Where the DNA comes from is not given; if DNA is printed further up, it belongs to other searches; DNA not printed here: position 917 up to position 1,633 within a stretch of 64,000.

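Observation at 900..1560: High-GC secreted Rpf-like transglycosylase cassette bracketed by R1 repeats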

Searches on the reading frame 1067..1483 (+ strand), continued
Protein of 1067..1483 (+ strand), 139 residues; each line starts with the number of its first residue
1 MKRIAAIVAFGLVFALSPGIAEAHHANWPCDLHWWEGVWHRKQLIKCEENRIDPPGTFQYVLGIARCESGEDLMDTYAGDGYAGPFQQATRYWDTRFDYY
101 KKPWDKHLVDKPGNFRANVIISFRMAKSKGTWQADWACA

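Call 35: find_related_loci(query=A1, collection=genome_contigs, flank=4000)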
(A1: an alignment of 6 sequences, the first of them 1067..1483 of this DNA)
Query A1 (139 aa) in genome_contigs; peptide patterns used: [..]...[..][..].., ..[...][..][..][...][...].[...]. (x = any residue, [..] = any of these).
51 stretches matched a pattern; 21 encode a relative of the query (tblastn E <= 1e-3); 21 distinct loci.
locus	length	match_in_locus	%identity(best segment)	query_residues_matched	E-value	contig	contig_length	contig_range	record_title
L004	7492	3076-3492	82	1-139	2e-79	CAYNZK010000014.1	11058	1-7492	MAG TPA_asm: uncultured Candidatus Saccharibacteria bacterium isolate ERP125453_co1_532 genome assembly, contig: NODE_68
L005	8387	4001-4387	45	5-134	3e-28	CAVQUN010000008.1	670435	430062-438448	MAG: uncultured Actinomycetes bacterium isolate MFD10007.bin.1.78 genome assembly, contig: contig_47446, whole genome sh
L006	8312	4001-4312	50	30-139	1e-26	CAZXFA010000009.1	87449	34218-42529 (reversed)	MAG TPA_asm: uncultured Actinomycetes bacterium isolate SRP321284_co1_126 genome assembly, contig: NODE_277_length_87449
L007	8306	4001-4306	52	30-139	9e-27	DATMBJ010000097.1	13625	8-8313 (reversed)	MAG TPA_asm: Actinomycetota bacterium isolate SMAG_U13350 k141_564558, whole genome shotgun sequence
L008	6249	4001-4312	49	30-139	7e-26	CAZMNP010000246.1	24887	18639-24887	MAG TPA_asm: uncultured Actinomycetes bacterium isolate binchicken_co31_380 genome assembly, contig: k141_5004956, whole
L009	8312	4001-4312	48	30-139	1e-25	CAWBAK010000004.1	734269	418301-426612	MAG: uncultured Actinomycetes bacterium isolate MFD09206.bin.1.69 genome assembly, contig: contig_4157, whole genome sho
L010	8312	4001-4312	49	30-139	3e-25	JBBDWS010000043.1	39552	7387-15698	MAG: Actinomycetota bacterium isolate LejiaD_69_26 Lejia_D_1673_length_39552_cov_15, whole genome shotgun sequence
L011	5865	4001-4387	43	4-139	2e-24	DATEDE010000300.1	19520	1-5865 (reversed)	MAG TPA_asm: Actinomycetota bacterium isolate SMAG_U8290 k141_2965931, whole genome shotgun sequence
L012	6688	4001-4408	40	1-139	2e-24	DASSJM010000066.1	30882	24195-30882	MAG TPA_asm: Actinomycetota bacterium isolate SMAG_U1115 k141_38585, whole genome shotgun sequence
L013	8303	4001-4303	49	30-137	3e-24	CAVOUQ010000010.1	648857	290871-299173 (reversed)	MAG: uncultured Actinomycetes bacterium isolate MFD10007.bin.2.82 genome assembly, contig: contig_13607, whole genome sh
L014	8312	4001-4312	47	30-139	5e-24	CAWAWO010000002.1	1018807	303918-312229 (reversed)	MAG: uncultured Actinomycetes bacterium isolate MFD05454.bin.2.5 genome assembly, contig: contig_3545, whole genome shot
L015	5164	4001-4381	41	4-134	2e-23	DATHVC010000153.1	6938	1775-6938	MAG TPA_asm: Actinomycetota bacterium isolate SMAG_U16123 k141_1467982, whole genome shotgun sequence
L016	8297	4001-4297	47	30-134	3e-23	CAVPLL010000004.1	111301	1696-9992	MAG: uncultured Actinomycetes bacterium isolate MFD10007.bin.2.144 genome assembly, contig: contig_40803, whole genome s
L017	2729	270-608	45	17-130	2e-22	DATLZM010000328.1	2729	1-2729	MAG TPA_asm: Actinomycetota bacterium isolate SMAG_U13298 k141_578883, whole genome shotgun sequence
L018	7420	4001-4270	43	30-125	5e-20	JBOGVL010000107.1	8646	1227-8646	MAG: Actinomycetota bacterium isolate SD8048_metabat2.bin.10 NODE_859_length_8646_cov_1.138983, whole genome shotgun seq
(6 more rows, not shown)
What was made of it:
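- Closest known: Rpf. Same: The family distribution is mainly actinobacterial (call 35).
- The closest genome is titled Candidatus Saccharibacteria, and 20 of 21 GTDB species hits are Actinomycetota (call 35).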

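Call 36: predict_structure(alignment_id=A2)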
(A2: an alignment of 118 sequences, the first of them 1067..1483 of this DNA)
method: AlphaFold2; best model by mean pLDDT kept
length: 139 residues; sequences in the alignment: 118
mean_pLDDT: 92.5   pTM: 0.80
mean pLDDT of the five models: 92.5, 91.4, 90.7, 90.4, 89.6
residues with pLDDT >= 90: 108; 70-90: 25; 50-70: 6; < 50: 0
segments of 3 or more residues with pLDDT < 50: none
pLDDT, mean of each block of 10 residues (from residue 1): 73 74 77 96 98 98 98 96 98 98 95 98 99 97
secondary structure, 60 per line:
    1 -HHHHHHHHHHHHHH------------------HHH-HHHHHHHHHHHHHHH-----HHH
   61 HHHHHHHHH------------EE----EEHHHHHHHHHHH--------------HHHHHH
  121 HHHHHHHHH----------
elements in order: H2-15 H38-52 H58-69 H90-100 H115-129
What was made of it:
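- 1067..1135 (+): Predicted Sec signal peptide (residues 1-23, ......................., cleavage after AEA). Helix 2-15 has lower pLDDT in the model (call 36).
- On Pfam PF06737 Transglycosylase-like (Rpf) domain: The model has pLDDT 92.5 (call 36).
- The AF2 model has pLDDT 92.5 (call 36). The protein has no FtsX-binding coiled coil of the kind seen in EnvC, PcsB or RipC (the model has 5 short helices, call 36).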

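Call 41: fold_search(model_id=the predicted structure, library=pdb)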
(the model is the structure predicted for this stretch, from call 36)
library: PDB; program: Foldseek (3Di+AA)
matches with E <= 10: 52; with E <= 0.001: 0
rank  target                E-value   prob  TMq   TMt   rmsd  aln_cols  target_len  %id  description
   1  3bkh                  2.5e-01  0.90  0.45  0.26   4.2        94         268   22  Crystal structure of the bacteriophage phiKZ lytic transglycosylase, gp144 (released 2008-01-08)
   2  6w8e                  3.7e-01  0.75  0.44  0.50   5.5       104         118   18  Crystal Structure Analysis of Space-grown Lysozyme (released 2020-04-29)
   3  3eo5                  3.7e-01  0.47  0.32  0.27   5.0        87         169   21  Crystal structure of the resuscitation promoting factor RpfB (released 2009-01-13)
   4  4emn_A                4.2e-01  0.82  0.40  0.62   3.8        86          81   20  Crystal structure of RpfB catalytic domain in complex with benzamidine (released 2013-02-27)
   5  4cge_D                4.5e-01  0.75  0.34  0.58   3.7        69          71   19  Crystal structure of Mycobacterium tuberculosis Resuscitation promoting factor E (released 2014-02-05)
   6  4hjy_A                5.6e-01  0.63  0.43  0.34  11.1       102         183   11  2.4 A Crystal structure of E. coli MltE-E64Q with bound chitopentaose (released 2012-10-24)
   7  4emn_B                7.1e-01  0.63  0.36  0.57   5.2        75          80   19  Crystal structure of RpfB catalytic domain in complex with benzamidine (released 2013-02-27)
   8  5e27_A                7.1e-01  0.35  0.32  0.22   6.6        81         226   21  The structure of Resuscitation Promoting Factor B from M. tuberculosis reveals unexpected ubiquitin-like domains (released 2015-11-18)
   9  6ghz_A                7.6e-01  0.54  0.43  0.33  11.1       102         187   12  Structure of Lytic Transglycosylase MltE mutant Y192F from E.coli (released 2018-10-31)
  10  6ghy_A                7.6e-01  0.54  0.43  0.33  11.1       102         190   11  Structure of Lytic Transglycosylase MltE inactive mutant E64Q from E.coli (released 2018-10-31)
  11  5aa3_A                8.5e-01  0.54  0.39  0.15   5.0        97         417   11  Crystal structure of MltF from Pseudomonas aeruginosa in the presence of tetrasaccharide and tetrapeptide (released 2016-10-12)
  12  4oz9                  8.5e-01  0.54  0.39  0.15   5.0        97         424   12  Crystal structure of MltF from Pseudomonas aeruginosa complexed with isoleucine (released 2015-03-18)
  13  4cge_A                8.5e-01  0.30  0.27  0.45   5.1        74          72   18  Crystal structure of Mycobacterium tuberculosis Resuscitation promoting factor E (released 2014-02-05)
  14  4owd                  9.1e-01  0.82  0.45  0.16   4.0        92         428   12  Crystal structure of MltF from Pseudomonas aeruginosa complexed with cysteine (released 2015-03-18)
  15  5a5x_A                9.6e-01  0.51  0.39  0.15   5.0        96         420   11  Crystal Structure of Se-Met MltF from Pseudomonas aeruginosa (released 2016-10-12)
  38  4ow1_B                2.8e+00  0.23  0.21  0.37   2.0        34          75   29  Crystal Structure of Resuscitation Promoting Factor C (released 2014-06-18)
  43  4ow1_A                3.5e+00  0.20  0.21  0.33   1.9        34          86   29  Crystal Structure of Resuscitation Promoting Factor C (released 2014-06-18)
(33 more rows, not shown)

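Call 45: search_dna_similar(query=window:1067-1483:+, collection=phages, mode=protein, max_evalue=0.001, max_rows=30)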
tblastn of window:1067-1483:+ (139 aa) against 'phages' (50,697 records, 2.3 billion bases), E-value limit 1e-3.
No match.
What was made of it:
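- Tried and rejected: GenBank phages by tblastn gave no match (call 45).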

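Call 48: search_protein_families(library=phrogs, proteins=[window:1067-1483:+, P0002, L003:166-924:+, L003:1418-1669:+, L003:1669-2307:+, L003:2340-2666:+], max_evalue=0.01)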
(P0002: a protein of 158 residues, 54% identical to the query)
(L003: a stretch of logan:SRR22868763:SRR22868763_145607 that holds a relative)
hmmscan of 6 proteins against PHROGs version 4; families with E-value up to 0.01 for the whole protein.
window:1067-1483:+ (139 aa): 0 families

P0002 (158 aa): 0 families

L003:166-924:+ (253 aa): 2 families
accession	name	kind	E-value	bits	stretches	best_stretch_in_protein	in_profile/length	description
phrog_9773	-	DNA, RNA and nucleotide metabolism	0.0047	17.6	1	1-101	89-196/288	replication initiation O-like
phrog_6267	-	transcription regulation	0.01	16.9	0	69-117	50-98/101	transcriptional repressor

L003:1418-1669:+ (84 aa): 0 families

L003:1669-2307:+ (213 aa): 5 families
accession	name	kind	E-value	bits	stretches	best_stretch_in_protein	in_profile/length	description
phrog_140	-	DNA, RNA and nucleotide metabolism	1.7e-14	55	1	69-199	32-163/219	RusA-like Holliday junction resolvase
phrog_34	-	DNA, RNA and nucleotide metabolism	9.4e-06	26.5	1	154-200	143-192/259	RusA-like Holliday junction resolvase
phrog_1532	-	unknown function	4.3e-05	24.2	1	155-197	24-67/80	-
phrog_3055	-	DNA, RNA and nucleotide metabolism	7.3e-05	23.2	1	79-189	70-195/233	RusA-like Holliday junction resolvase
phrog_3502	-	unknown function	0.0071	17.4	0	6-57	44-97/131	-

L003:2340-2666:+ (109 aa): 3 families
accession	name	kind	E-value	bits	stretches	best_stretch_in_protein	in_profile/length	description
phrog_27658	-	unknown function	2.1e-09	39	1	20-102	5-86/99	-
phrog_21939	-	unknown function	8.6e-07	30.2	1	35-108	15-91/100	-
phrog_38279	-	unknown function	2.5e-05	25.5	1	43-103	32-92/110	-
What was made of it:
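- Tried and rejected: PHROGs gave no hit for the protein or for P0002 (call 48).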

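Call 49: find_related_loci(query=A1, collection=viral_contigs, flank=5000)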
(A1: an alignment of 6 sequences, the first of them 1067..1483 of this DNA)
Query A1 (139 aa) in viral_contigs; peptide patterns used: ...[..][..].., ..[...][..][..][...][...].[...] (x = any residue, [..] = any of these).
80 stretches matched a pattern, but none encodes a relative of the query by tblastn (E <= 1e-3).
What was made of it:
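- There is no homologue in GenBank phages (call 45) or IMG/VR (call 49).
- Tried and rejected: IMG/VR gave no confirmed relative (call 49).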

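Call 53: find_homologous_proteins(query=A3, max_evalue=1e-10)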
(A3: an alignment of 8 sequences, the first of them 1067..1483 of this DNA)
Query A3 (8 sequences) (139 aa, profile of the alignment): 13 proteins with E <= 1e-10 among 7448 candidates.
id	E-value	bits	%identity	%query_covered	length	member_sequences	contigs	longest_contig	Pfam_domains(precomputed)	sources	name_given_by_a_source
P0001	5.9e-66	239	82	100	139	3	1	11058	-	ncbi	-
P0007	3.8e-58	213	50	91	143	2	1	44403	-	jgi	jgi:hypothetical protein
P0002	9.9e-57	209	54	84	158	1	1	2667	-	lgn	-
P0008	1.4e-53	199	42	95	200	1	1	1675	-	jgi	jgi:hypothetical protein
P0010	1.8e-51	192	49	80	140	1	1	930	-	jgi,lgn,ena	-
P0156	2.2e-36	143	40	98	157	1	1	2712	-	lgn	-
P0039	1.3e-26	111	67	47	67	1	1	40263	-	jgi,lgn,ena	-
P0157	1.6e-24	104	50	71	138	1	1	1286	-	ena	-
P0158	6.8e-24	102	39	100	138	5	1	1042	PF06737.20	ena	-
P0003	9.2e-23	99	45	96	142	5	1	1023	-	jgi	-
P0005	1.2e-22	98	44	94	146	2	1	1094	-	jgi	jgi:hypothetical protein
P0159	1.4e-22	98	45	79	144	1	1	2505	-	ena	-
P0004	8.5e-21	92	51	76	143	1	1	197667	-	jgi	jgi:hypothetical protein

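Call 54: find_encoding_contigs(protein=P0007, flank=8000)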
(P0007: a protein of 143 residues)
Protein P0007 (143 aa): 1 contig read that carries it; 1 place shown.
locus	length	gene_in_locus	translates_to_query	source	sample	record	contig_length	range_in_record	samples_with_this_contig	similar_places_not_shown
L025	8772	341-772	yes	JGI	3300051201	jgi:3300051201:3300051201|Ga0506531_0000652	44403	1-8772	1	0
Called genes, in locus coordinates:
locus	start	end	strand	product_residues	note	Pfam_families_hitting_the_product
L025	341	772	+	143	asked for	-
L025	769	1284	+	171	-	PF05866:RusA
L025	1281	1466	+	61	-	-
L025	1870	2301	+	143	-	PF05063:MT-A70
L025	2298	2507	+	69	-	-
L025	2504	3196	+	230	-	PF00145:DNA_methylase (weak)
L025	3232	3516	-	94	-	-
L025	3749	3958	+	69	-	-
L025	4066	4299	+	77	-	-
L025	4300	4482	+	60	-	-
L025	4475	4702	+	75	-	-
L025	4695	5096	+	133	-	-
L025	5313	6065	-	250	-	PF02899:Phage_int_SAM_1, PF00589:Phage_integrase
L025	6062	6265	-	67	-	-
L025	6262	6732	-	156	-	-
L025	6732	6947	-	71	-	-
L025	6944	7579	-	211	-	-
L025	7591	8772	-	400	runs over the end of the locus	PF02557:VanY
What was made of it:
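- L025 is next to RusA, methylases, an integrase and VanY (call 54).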

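Call 55: find_encoding_contigs(protein=P0039, flank=8000)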
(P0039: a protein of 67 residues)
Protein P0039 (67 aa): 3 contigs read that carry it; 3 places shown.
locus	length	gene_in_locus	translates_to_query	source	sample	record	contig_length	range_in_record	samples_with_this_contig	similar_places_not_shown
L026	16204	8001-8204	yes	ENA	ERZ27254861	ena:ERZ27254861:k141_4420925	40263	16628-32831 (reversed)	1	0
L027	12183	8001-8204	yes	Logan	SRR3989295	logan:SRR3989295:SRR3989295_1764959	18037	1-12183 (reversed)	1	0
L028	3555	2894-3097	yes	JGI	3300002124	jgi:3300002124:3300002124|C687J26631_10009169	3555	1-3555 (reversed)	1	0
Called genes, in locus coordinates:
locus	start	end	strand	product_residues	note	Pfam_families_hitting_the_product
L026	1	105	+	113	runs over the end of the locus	-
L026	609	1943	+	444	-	PF00176:SNF2-rel_dom, PF04851:ResIII, PF00271:Helicase_C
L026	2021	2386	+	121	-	-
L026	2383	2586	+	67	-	-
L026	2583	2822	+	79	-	-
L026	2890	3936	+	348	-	PF12705:PDDEXK_1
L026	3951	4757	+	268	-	PF13479:AAA_24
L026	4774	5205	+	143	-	PF05037:DUF669 (weak)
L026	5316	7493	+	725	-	PF13148:DUF3987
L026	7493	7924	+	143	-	PF02467:Whib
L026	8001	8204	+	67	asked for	-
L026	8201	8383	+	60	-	-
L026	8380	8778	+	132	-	-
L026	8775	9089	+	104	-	-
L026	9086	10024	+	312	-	PF01507:PAPS_reduct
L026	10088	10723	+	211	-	PF00145:DNA_methylase (weak)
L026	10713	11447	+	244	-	PF03602:Cons_hypoth95 (faint), PF01555:N6_N4_Mtase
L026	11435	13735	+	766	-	PF03167:UDG, PF01612:DNA_pol_A_exo1, PF00476:DNA_pol_A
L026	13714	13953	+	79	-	-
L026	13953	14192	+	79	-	-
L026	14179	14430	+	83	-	-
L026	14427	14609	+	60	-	-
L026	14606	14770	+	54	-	-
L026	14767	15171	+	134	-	-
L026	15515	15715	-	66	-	-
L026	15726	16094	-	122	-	-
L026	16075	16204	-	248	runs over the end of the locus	PF01510:Amidase_2 (weak)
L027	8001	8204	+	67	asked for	-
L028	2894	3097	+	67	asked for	-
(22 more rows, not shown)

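Call 83: search_dna_similar(query=L026:11435-13732:+, collection=phages, mode=protein, max_evalue=1e-20, max_rows=15)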
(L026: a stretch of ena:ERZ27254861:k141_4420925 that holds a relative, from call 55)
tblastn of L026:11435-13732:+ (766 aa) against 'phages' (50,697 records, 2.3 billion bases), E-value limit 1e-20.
Records with a match: 1576; places in all: 1577; records where one place covers at least 80% of the query: 21.
Best place of each record, by identity: <60% 1576.
By first word of the organism name: Vibrio 380; Salmonella 308; Staphylococcus 142; Escherichia 141; Klebsiella 81; Gordonia 68; Bacillus 62; Listeria 61; Microbacterium 49; Clostridium 42; and 50 more.
By host as written in the record: - 416; Salmonella enterica subsp. enterica serovar Enteritidis PT1 51; Staphylococcus aureus 47; Escherichia coli 47; Listeria monocytogenes 44; Vibrio harveyi BAA-1116 36; Gordonia rubripertincta NRRL B-16540 33; Clostridium sporogenes ATCC-15579 29; and 329 more.
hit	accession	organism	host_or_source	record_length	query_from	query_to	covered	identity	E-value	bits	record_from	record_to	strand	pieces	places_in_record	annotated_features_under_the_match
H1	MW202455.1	Caudoviricetes sp.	Manatee Spring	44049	31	759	95%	30.5%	2e-70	258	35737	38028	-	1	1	DNA polymerase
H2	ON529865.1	Brevundimonas phage vB_BpoS-StAshley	Brevundimonas pondensis LVF1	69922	32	733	92%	30.1%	2e-69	255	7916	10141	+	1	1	DNA polymerase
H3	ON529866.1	Brevundimonas phage vB_BpoS-MaInes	Brevundimonas pondensis LVF1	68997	32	733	92%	30.1%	2e-69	255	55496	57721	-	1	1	DNA polymerase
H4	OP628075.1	Lysinibacillus phage vB_LfM_LysYB1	Lysinibacillus fusiformis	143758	31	754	95%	28.6%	4e-63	236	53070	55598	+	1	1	DNA polymerase family A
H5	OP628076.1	Lysinibacillus phage vB_LfM_LysYB2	Lysinibacillus fusiformis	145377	31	754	95%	28.6%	4e-63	236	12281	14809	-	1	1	DNA polymerase family A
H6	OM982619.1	Pseudomonas phage Almagne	Pseudomonas syringae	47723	32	743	93%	26.5%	2e-49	194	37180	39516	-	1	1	DNA polymerase | dCMP deaminase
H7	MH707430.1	Bacillus phage BSP7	Bacillus subtilis ATCC 21336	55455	32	612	76%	31.5%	2e-69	255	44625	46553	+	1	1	putative DNA polymerase I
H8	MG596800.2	Pseudomonas phage PMBT14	Pseudomonas fluorescens ATCC 13525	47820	73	743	88%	26.6%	5e-45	181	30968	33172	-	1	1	DNA polymerase I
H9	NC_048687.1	Pseudomonas phage PMBT14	Pseudomonas fluorescens ATCC 13525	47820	73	743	88%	26.6%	5e-45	181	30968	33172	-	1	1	DNA polymerase I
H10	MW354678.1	Bacillus phage BSTP12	Bacillus subtilis BSC16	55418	32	612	76%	29.7%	2e-63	237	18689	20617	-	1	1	BSTP12_037: DNA polymerase I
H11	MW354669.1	Bacillus phage BSTP5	Bacillus subtilis BSC21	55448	32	612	76%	29.7%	2e-63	237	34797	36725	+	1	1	DNA polymerase I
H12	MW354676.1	Bacillus phage BSTP8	Bacillus subtilis KCCM12150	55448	32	612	76%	29.7%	2e-63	237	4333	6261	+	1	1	BSTP8_010: DNA polymerase I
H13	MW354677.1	Bacillus phage BSTP10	Bacillus subtilis KCCM12150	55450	32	612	76%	29.7%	2e-63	237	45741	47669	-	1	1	BSTP10_070: DNA polymerase I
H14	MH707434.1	Bacillus phage BSP19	Bacillus subtilis KACC 17797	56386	32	612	76%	29.7%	2e-63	237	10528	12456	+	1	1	putative DNA polymerase I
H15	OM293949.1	Weizmannia phage Youna2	Weizmannia coagulans KACC 15983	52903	32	612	76%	29.6%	8e-62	232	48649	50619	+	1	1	DNA polymerase A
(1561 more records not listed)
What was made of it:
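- Tried and rejected: The L026 DNA polymerase, compared with GenBank phages, is clearly phage-type at about 30% identity, but it gives no host inference (call 83).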

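Call 86: fold_search(model_id=the predicted structure, library=viral)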
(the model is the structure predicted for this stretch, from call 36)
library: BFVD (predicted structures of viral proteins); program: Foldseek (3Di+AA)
matches with E <= 10: 165; with E <= 0.001: 0
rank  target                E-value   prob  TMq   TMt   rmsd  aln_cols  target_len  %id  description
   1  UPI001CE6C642         4.6e-03  1.00  0.42  0.21  14.2       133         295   16  (no name look-up for this kind of identifier)
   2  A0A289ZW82            9.4e-03  1.00  0.56  0.62  16.0       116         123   17  Lytic transglycosylase [Serratia phage vB_SmaM_ 2050HW]
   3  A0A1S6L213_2          1.1e-02  1.00  0.56  0.08   5.9       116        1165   15  (no name in the UniProt tables at hand)
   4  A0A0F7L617            1.3e-02  0.99  0.46  0.42  17.6       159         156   14  Transglycosylase SLT domain-containing protein [uncultured marine virus]
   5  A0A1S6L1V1            2.6e-02  1.00  0.46  0.24   3.4        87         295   17  (no name in the UniProt tables at hand)
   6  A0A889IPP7            4.1e-02  0.99  0.44  0.13   3.3        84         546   19  (no name in the UniProt tables at hand)
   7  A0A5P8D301            4.4e-02  0.99  0.47  0.31  15.7       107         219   16  (no name in the UniProt tables at hand)
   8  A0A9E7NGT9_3          4.9e-02  0.99  0.51  0.08   4.9       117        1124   21  (no name in the UniProt tables at hand)
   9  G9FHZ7                7.0e-02  0.99  0.49  0.07   4.8       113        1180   18  (no name in the UniProt tables at hand)
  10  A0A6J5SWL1            7.5e-02  0.90  0.44  0.37  10.3       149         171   15  LT_GEWL domain containing protein [uncultured Caudovirales phage]
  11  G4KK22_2              7.9e-02  0.94  0.41  0.06   4.8        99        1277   17  (no name in the UniProt tables at hand)
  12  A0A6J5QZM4            8.4e-02  0.95  0.45  0.37  16.5       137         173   14  LT_GEWL domain containing protein [uncultured Caudovirales phage]
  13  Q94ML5                8.4e-02  0.95  0.45  0.27   5.5       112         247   15  Muramidase [Pseudomonas phage phi12]
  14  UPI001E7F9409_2       9.4e-02  0.99  0.50  0.10   3.8       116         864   16  (no name look-up for this kind of identifier)
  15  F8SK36                1.1e-01  0.96  0.45  0.25   4.9       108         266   18  Uncharacterized protein 163 [Pseudomonas phage PhiPA3]
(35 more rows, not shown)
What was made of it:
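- Closest known: Family-1 lytic transglycosylases. Same: These are the best structural neighbours, together with Rpf (calls 41, 86).
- Closest known: Rpf-like / transglycosylase motifs in actinophage tape-measure proteins. Same: Gordonia and Mycobacterium phage tape-measure domains appear among the structural hits (call 86).
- Almost all PDB and BFVD structural hits are lysozyme-like: phiKZ gp144, RpfB/E, MltE/F, Slt70 and actinophage tape-measure domains (calls 41, 86).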

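Call 105: find_encoding_contigs(protein=P0156, flank=3000)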
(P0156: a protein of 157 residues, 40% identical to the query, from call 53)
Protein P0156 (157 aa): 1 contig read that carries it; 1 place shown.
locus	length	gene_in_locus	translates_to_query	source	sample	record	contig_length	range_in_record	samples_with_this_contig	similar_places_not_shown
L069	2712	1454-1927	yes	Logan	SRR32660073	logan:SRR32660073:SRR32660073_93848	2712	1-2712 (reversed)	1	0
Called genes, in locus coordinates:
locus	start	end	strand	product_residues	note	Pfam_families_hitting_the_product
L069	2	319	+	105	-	?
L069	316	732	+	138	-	-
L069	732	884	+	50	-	-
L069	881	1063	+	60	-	-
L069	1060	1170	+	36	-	-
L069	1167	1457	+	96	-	-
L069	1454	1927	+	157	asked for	-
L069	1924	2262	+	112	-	-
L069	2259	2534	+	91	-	-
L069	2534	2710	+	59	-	?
